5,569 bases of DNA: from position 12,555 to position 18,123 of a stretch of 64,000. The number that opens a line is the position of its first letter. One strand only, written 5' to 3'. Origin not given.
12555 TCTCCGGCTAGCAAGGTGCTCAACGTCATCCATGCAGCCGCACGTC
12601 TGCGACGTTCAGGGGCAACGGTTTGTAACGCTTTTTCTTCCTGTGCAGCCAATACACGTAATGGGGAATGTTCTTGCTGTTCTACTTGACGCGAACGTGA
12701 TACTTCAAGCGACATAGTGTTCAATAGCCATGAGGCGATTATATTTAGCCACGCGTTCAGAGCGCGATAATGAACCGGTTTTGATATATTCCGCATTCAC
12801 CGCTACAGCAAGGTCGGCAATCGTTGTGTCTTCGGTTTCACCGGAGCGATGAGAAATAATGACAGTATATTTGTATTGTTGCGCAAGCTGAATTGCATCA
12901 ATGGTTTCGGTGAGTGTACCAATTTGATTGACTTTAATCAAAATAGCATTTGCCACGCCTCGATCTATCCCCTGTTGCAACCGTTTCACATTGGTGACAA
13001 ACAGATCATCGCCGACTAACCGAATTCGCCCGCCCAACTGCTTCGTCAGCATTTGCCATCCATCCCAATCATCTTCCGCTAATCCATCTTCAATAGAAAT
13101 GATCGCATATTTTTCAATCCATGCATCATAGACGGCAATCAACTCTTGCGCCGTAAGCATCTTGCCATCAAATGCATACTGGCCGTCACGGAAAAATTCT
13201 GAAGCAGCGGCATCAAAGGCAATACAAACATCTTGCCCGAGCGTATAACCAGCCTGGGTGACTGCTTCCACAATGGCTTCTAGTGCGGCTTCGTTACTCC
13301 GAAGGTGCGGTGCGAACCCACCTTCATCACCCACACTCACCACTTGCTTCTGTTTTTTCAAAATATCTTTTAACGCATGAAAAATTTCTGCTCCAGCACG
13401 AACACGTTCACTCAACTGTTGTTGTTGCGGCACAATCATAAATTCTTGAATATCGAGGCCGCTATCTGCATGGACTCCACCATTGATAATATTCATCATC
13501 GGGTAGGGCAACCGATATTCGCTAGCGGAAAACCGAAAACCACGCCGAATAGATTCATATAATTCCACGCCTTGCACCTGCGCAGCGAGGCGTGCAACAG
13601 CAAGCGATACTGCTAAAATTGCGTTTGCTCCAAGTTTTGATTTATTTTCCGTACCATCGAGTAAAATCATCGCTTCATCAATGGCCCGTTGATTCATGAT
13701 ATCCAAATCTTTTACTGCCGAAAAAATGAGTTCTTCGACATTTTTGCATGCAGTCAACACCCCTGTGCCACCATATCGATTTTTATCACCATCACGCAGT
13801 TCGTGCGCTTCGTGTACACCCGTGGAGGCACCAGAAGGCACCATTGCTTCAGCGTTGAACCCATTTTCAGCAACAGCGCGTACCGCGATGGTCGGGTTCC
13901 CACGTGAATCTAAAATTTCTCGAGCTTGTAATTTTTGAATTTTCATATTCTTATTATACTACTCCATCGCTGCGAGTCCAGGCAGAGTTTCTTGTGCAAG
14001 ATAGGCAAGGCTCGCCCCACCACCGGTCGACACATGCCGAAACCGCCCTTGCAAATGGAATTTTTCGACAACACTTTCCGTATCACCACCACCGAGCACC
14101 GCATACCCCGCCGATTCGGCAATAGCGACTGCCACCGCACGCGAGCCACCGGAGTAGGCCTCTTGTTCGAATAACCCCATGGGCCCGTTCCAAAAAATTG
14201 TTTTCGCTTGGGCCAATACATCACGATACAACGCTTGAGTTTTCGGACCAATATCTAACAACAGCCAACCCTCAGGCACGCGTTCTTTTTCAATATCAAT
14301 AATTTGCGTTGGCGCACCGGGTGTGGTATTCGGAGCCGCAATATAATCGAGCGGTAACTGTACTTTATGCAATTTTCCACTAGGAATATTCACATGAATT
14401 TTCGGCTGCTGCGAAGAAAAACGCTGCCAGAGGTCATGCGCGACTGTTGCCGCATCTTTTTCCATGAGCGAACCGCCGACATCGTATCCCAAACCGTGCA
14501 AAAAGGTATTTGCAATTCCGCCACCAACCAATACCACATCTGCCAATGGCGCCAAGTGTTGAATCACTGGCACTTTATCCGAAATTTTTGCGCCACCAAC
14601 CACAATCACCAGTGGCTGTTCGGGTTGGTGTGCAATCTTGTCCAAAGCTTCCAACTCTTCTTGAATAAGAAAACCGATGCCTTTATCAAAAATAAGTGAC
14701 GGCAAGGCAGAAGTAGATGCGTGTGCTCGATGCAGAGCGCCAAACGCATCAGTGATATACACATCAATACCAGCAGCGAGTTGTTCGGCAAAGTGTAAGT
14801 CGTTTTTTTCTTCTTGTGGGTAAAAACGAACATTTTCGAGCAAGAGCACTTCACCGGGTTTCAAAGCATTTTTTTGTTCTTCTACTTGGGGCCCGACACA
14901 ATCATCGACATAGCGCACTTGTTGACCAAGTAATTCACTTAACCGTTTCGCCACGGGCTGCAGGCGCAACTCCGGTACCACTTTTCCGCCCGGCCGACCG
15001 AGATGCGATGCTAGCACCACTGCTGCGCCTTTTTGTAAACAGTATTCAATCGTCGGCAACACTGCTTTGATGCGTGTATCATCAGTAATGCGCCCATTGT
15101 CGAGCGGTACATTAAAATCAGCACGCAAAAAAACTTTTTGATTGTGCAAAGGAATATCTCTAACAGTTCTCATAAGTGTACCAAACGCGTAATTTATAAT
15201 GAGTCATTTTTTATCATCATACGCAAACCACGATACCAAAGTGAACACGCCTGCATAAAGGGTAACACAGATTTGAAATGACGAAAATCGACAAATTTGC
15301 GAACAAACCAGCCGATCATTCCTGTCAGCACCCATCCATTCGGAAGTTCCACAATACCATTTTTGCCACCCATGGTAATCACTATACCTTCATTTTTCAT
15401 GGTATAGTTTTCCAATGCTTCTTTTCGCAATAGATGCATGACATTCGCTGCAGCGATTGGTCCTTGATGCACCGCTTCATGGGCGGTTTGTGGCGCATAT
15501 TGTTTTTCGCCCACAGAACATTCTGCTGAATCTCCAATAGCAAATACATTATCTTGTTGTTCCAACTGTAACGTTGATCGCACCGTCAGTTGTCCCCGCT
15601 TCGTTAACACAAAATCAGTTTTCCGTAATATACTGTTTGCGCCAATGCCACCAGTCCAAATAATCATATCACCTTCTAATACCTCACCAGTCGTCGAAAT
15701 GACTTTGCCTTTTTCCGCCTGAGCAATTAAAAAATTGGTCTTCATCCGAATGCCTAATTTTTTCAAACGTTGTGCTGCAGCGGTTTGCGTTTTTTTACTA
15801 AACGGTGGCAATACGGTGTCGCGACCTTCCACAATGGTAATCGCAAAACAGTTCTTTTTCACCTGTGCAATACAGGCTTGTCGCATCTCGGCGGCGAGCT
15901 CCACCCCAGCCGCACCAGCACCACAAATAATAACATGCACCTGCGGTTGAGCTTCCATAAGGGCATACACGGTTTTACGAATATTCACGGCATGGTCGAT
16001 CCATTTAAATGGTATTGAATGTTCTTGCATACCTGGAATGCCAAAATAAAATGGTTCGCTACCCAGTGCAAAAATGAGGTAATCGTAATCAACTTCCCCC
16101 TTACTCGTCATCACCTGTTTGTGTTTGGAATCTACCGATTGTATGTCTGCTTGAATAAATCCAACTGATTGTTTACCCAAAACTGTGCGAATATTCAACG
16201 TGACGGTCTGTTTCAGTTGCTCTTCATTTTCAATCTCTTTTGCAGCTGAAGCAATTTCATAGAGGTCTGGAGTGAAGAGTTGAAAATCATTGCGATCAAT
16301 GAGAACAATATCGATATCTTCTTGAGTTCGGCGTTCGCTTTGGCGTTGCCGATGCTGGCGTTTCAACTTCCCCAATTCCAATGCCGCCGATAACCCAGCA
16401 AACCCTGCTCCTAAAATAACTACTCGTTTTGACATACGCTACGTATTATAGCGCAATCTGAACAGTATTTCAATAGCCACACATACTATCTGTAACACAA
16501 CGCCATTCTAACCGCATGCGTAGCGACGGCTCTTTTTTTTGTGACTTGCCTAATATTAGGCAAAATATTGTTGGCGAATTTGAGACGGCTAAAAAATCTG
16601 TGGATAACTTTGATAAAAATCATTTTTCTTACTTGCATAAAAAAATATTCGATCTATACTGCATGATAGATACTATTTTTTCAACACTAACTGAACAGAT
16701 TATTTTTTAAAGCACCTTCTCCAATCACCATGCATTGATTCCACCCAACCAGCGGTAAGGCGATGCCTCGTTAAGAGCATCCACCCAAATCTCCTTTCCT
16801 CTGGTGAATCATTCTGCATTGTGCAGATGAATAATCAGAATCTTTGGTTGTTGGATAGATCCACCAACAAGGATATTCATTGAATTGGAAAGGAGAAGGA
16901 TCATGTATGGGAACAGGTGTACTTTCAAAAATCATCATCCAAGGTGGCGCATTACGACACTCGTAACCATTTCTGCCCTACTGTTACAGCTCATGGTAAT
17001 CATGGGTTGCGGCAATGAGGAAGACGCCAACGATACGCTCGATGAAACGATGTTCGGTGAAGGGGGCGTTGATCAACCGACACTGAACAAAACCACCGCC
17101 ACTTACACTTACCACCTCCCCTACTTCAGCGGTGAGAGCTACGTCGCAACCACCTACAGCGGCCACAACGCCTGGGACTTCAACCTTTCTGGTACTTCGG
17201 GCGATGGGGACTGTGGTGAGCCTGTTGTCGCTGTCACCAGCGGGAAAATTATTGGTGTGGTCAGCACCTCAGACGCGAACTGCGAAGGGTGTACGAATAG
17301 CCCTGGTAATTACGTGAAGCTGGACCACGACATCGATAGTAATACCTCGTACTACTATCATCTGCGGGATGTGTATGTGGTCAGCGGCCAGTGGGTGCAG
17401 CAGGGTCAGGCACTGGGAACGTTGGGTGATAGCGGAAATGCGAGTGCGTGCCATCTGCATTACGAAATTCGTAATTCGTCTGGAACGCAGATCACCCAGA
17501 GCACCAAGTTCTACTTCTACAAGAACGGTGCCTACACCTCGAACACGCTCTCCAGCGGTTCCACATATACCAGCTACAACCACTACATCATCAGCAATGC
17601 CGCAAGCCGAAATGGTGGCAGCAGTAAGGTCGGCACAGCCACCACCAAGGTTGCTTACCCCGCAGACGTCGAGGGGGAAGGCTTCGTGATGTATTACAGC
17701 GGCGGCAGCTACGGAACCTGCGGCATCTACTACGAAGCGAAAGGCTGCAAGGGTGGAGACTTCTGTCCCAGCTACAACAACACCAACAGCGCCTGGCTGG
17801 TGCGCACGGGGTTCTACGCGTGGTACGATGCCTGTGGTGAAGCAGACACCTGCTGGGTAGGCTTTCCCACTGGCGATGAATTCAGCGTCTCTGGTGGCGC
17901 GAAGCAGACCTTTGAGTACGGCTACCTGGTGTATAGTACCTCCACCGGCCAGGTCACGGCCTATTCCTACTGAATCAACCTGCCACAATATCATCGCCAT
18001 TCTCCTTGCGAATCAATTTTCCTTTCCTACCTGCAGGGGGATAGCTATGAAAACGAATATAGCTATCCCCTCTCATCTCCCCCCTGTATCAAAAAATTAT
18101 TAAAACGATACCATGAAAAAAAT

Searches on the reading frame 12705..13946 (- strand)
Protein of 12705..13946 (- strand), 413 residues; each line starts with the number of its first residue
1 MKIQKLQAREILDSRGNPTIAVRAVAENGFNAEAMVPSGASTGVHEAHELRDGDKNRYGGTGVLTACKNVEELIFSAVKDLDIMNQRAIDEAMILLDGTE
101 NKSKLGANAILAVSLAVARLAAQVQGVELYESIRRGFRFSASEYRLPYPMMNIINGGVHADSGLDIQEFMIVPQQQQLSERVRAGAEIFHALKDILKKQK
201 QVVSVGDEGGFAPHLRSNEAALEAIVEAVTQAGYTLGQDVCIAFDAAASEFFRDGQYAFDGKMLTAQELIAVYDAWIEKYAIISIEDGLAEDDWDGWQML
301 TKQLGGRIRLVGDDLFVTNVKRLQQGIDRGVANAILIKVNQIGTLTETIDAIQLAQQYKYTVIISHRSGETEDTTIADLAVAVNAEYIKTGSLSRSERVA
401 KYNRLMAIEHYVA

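Call 67: search_protein_families(library=pfam, proteins=[window:12705-13946:-], max_evalue=0.00001)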
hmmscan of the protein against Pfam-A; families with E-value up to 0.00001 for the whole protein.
window:12705-13946:- (413 aa): 3 families
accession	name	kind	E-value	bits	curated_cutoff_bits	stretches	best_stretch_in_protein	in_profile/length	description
PF00113.28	Enolase_C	-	4e-111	371.5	21.5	1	144-411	2-280/296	Enolase, C-terminal TIM barrel domain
PF03952.21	Enolase_N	-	7.9e-52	175.3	35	1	3-132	1-130/131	Enolase, N-terminal domain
PF13378.12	MR_MLE_C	-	3.5e-08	33.9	29.4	1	221-386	26-174/219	Enolase C-terminal domain-like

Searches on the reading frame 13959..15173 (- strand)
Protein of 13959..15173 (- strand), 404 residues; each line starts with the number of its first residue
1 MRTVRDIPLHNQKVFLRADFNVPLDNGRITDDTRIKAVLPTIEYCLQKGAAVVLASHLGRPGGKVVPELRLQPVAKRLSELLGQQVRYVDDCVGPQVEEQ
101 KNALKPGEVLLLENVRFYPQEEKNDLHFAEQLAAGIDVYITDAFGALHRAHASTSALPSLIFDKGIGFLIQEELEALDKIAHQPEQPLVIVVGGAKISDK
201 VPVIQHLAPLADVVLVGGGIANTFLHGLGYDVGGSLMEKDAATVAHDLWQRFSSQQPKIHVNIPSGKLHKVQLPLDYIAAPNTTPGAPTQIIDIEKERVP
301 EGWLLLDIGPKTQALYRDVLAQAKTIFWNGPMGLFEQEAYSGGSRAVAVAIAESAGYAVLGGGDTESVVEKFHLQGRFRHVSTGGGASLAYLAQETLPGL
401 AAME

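Call 67: search_protein_families(library=pfam, proteins=[window:13959-15173:-], max_evalue=0.00001)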
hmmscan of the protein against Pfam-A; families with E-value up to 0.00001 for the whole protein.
window:13959-15173:- (404 aa): 1 family
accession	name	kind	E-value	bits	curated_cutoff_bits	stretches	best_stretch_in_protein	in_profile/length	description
PF00162.24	PGK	-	5.1e-134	447.5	27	1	4-393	1-377/379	Phosphoglycerate kinase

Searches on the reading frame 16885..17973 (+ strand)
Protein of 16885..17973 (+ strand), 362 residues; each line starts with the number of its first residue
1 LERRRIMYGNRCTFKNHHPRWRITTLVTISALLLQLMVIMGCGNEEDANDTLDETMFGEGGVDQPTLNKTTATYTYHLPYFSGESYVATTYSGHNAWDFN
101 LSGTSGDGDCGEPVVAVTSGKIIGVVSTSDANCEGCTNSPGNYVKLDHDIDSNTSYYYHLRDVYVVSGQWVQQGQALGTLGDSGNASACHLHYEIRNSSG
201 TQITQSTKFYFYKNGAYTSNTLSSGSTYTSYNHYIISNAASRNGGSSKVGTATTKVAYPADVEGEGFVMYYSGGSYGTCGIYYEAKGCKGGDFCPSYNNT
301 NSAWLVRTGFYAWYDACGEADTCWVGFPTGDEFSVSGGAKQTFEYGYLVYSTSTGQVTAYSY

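Call 45: search_protein_families(library=pfam, proteins=[window:16885-17973:+], max_evalue=1)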
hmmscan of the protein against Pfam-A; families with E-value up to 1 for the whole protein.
window:16885-17973:+ (362 aa): 4 families
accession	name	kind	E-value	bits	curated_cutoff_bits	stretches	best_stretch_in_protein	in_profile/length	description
PF01551.29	Peptidase_M23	-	9.5e-18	64.6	28.7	1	107-198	9-90/96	Peptidase family M23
PF08310.17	LGFP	-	0.0011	19.7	22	1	326-357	2-35/53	LGFP repeat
PF13533.13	Biotin_lipoyl_2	-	0.033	14.5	29.8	1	161-180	12-31/32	Biotin-lipoyl like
PF00863.25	Peptidase_C4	-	0.099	12.3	27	1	107-127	154-174/244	Peptidase family C4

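Call 46: search_protein_families(library=ncbifam, proteins=[window:16885-17973:+], max_evalue=0.1)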
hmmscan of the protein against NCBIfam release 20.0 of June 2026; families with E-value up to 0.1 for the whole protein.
window:16885-17973:+ (362 aa): 10 families
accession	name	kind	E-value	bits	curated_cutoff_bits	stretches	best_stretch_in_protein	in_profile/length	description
NF053824.1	PdgNdpepShyC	equivalog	3.2e-10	39.5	700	1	138-195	324-380/429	peptidoglycan DD-endopeptidase ShyC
NF052336.1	PdgHdaseHSB100310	equivalog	5.2e-10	39.2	500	1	85-203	41-149/316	peptidoglycan hydrolase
NF052530.1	Heli_ShapePgp3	exception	1.2e-09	37.7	300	1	140-197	197-253/270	peptidoglycan metallopeptidase Pgp3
NF053825.1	PdgNdpepShyA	equivalog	3.1e-09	36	700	1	124-195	308-380/425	peptidoglycan DD-endopeptidase ShyA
NF008652.0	PRK11649.1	equivalog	5.5e-09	35.2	341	1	110-196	322-398/439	murein DD-endopeptidase MepM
NF053738.1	S2SprSpoIIQBc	equivalog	5.9e-08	32.6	250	1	141-198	155-213/232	stage II sporulation protein SpoIIQ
NF040883.1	amid_act_ActS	equivalog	4.6e-06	26.1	375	1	108-198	143-223/242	amidase activator ActS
NF050804.1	CellDivDipMCaul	equivalog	1e-05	24.6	900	1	138-198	557-616/634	cell division endopeptidase DipM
NF041208.1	celldiv_DipM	equivalog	4.8e-05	22.8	740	1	141-200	351-409/419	cell division endopeptidase DipM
NF008644.1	PRK11637.1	equivalog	0.064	12.2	270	1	153-197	328-372/385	murein hydrolase activator EnvC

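Call 52: find_homologous_proteins(query=window:16885-17973:+)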
Query window:16885-17973:+ (362 aa): 18 proteins with E <= 0.001 among 1887 candidates.
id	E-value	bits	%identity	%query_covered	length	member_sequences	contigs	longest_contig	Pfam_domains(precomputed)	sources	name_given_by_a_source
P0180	4.4e-216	735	100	89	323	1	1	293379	PF01551.30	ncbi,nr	ncbi:MAG: M23 family metallopeptidase [Candidatus Kerfeldbacteria bacterium]|nr:M23 family metallope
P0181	2.2e-105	371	53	94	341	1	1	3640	PF08310.18,PF01551.30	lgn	-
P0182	3.7e-98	347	50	94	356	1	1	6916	PF01551.30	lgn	-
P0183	9.2e-95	336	53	91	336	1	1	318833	PF08310.18,PF01551.30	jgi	-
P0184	2.8e-94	334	49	95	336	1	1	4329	PF01551.30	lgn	-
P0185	6.9e-92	326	49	94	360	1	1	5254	PF01551.30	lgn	-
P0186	1.1e-89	319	57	79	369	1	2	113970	PF01551.30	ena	-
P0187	1.5e-82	296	55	78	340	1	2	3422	PF08310.18,PF01551.30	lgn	-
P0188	1.0e-79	286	46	92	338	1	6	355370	PF01551.30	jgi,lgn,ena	-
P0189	2.1e-78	282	50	80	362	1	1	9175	PF01551.30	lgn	-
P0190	1.9e-75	272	46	94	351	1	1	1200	PF08310.18,PF01551.30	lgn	-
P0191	2.7e-75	272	45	90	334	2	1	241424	PF08310.18,PF01551.30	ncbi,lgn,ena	-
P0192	1.5e-57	214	41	89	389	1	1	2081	PF08310.18,PF01551.30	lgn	-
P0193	6.9e-45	172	40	79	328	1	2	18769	PF01551.30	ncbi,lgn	-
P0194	1.1e-7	49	42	21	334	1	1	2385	PF01551.30,PF01476.27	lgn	-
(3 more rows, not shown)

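Call 72: find_encoding_contigs(protein=P0183, flank=8000, max_places=1)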
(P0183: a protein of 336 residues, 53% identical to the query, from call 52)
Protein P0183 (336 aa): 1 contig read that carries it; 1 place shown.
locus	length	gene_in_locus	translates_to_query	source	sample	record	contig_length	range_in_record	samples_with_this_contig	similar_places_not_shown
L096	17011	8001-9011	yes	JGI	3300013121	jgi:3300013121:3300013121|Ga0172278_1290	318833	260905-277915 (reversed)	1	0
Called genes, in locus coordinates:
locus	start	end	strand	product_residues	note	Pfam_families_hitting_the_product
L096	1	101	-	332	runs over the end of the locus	PF00294:PfkB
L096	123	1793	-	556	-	PF01676:Metalloenzyme, PF06415:iPGM_N, PF01663:Phosphodiest (weak)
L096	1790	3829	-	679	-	PF02629:CoA_binding, PF13380:CoA_binding_2, PF13607:Succ_CoA_lig, PF19045:Ligase_CoA_2, PF13549:ATP-grasp_5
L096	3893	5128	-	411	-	PF03952:Enolase_N, PF00113:Enolase_C, PF13378:MR_MLE_C (weak)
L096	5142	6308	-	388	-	PF00162:PGK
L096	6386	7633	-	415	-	PF01266:DAO (faint), PF07992:Pyr_redox_2, PF13738:Pyr_redox_3 (weak), PF00070:Pyr_redox (weak)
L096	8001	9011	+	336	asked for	PF01551:Peptidase_M23, PF08310:LGFP (weak)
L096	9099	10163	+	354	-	-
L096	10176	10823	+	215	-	-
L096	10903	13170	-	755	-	PF16927:HisKA_7TM, PF00512:HisKA, PF02518:HATPase_c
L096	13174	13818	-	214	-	-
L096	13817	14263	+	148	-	-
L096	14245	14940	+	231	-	-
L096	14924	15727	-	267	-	-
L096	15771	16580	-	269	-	-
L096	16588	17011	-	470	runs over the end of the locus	-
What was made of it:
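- That set includes proteins from the JGI metagenome that holds the syntenic relative (P0183, calls 52 and 72).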
